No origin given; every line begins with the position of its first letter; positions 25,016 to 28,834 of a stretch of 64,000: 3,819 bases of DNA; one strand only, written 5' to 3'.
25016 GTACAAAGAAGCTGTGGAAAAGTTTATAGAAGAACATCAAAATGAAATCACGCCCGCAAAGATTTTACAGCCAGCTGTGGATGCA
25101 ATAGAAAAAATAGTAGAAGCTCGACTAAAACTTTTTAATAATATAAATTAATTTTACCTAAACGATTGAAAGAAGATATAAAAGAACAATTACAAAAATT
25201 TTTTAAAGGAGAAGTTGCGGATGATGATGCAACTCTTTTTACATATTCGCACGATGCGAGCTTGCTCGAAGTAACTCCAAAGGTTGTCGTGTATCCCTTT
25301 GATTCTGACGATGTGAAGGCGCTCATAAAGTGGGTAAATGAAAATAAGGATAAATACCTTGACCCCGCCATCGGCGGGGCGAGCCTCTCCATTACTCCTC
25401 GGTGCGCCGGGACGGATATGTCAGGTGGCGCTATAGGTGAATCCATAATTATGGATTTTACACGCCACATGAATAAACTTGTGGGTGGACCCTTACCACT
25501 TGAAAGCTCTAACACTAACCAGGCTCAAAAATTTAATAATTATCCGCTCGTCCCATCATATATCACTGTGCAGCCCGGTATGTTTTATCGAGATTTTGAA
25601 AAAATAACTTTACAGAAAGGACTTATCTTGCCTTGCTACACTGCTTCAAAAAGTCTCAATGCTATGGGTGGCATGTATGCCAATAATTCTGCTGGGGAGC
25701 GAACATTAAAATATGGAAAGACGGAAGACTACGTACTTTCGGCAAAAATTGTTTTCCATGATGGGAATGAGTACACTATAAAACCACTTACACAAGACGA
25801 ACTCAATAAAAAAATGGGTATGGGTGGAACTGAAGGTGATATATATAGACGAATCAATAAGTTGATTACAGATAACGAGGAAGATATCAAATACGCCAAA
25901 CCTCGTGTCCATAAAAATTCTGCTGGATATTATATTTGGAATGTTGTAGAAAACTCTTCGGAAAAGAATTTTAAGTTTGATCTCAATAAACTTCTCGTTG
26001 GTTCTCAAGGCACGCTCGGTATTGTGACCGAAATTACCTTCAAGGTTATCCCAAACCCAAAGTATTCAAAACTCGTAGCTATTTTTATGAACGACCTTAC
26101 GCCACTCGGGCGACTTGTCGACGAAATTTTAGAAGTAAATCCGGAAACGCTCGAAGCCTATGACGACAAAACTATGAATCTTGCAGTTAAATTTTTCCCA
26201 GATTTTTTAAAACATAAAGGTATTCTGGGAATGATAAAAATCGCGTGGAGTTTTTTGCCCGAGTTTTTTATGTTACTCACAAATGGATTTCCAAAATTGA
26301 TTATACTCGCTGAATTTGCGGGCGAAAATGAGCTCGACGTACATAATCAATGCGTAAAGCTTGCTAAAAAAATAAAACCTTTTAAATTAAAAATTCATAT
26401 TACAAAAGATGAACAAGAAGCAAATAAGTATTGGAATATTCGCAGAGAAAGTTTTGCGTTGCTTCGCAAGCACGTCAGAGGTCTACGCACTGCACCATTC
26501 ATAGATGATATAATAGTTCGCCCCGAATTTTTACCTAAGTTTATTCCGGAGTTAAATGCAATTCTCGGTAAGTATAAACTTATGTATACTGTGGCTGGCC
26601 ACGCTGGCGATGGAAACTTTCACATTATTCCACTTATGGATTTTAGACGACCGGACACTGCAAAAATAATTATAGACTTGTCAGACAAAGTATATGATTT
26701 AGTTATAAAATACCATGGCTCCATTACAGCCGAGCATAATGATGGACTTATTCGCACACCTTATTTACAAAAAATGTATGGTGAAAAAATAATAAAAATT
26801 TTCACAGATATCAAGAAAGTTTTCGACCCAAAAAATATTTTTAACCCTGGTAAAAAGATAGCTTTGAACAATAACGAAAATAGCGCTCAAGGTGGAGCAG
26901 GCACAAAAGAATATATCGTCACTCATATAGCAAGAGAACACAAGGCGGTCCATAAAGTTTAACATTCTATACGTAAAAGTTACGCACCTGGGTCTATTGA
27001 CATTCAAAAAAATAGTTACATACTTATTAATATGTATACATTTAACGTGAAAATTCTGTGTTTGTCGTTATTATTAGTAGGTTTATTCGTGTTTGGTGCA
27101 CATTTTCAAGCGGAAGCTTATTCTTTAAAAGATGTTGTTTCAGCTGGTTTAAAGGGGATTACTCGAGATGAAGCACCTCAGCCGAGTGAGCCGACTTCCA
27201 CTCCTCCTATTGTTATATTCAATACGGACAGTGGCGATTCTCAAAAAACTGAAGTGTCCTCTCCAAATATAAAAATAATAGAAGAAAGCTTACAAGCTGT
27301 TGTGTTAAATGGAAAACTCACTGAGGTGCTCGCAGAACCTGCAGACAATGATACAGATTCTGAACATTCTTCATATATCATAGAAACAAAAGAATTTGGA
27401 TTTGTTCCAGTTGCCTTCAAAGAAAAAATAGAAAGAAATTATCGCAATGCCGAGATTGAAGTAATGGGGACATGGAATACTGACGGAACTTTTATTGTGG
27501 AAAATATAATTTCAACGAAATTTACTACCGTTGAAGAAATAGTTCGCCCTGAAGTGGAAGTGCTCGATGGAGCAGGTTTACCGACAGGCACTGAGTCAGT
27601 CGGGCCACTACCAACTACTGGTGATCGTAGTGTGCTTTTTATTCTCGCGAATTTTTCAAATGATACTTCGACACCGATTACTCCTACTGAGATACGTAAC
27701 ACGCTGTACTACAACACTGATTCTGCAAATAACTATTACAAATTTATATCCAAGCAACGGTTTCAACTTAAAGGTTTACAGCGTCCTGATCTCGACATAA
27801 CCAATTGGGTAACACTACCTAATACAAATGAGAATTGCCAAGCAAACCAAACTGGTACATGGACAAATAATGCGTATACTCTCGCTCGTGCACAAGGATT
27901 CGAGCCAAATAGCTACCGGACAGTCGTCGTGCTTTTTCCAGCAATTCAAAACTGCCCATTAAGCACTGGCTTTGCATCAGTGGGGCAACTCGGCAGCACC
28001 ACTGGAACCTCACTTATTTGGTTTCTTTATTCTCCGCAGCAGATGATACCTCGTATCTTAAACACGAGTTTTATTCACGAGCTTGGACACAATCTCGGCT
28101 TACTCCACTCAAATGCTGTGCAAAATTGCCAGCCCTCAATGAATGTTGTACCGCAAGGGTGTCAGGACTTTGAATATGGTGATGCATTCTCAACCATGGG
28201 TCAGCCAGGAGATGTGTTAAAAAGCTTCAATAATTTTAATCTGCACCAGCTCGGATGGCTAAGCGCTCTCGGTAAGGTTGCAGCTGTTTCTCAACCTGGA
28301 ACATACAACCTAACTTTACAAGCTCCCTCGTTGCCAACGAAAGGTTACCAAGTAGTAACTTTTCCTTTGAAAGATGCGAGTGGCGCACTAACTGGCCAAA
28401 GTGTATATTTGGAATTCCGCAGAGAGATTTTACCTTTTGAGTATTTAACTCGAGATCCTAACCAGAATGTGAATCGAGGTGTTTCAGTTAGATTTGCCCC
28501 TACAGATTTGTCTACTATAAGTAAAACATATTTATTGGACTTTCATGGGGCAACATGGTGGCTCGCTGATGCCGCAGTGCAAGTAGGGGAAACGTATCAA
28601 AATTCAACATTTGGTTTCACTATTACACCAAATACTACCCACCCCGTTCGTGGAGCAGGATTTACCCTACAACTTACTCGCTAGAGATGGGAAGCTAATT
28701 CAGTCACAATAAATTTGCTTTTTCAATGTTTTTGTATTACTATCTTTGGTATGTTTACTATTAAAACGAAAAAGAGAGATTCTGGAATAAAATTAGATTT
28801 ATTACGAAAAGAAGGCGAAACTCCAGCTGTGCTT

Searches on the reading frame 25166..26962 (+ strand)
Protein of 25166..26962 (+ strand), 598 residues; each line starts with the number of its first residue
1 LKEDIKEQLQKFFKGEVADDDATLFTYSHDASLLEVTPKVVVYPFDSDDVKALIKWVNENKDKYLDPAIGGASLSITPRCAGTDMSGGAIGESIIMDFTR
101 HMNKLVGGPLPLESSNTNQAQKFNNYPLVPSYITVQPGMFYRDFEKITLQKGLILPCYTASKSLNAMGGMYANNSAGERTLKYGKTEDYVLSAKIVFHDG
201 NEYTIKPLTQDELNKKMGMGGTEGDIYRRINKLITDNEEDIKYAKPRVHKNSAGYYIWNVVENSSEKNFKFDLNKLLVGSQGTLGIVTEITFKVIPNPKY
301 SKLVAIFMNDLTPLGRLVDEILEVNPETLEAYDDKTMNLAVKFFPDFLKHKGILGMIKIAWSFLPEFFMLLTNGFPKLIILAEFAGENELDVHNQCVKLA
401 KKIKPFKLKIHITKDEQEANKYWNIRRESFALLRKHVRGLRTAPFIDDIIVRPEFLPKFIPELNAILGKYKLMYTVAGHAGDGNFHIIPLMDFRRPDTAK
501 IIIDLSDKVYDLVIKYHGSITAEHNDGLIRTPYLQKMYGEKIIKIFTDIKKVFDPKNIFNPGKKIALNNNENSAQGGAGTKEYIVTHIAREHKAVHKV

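Call 9: search_protein_families(library=pfam, proteins=[window:25166-26962:+], max_evalue=0.00001)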
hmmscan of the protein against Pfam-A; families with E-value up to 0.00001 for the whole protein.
window:25166-26962:+ (598 aa): 2 families
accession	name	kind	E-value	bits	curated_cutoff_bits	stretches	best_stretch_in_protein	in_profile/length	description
PF02913.24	FAD-oxidase_C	-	8.7e-46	157.1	21.2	1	298-563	2-247/248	FAD linked oxidases, C-terminal domain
PF01565.28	FAD_binding_4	-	2.5e-18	66.6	26.4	1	38-203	1-136/139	FAD binding domain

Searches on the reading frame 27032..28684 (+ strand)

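Call 9: search_protein_families(library=pfam, proteins=[window:27032-28684:+], max_evalue=0.00001)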
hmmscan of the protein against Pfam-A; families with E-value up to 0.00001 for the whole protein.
window:27032-28684:+ (550 aa): 1 family
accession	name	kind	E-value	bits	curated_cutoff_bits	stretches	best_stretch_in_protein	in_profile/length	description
PF13688.12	Reprolysin_5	-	2.2e-06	28.5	27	1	220-376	24-179/196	Metallo-peptidase family M12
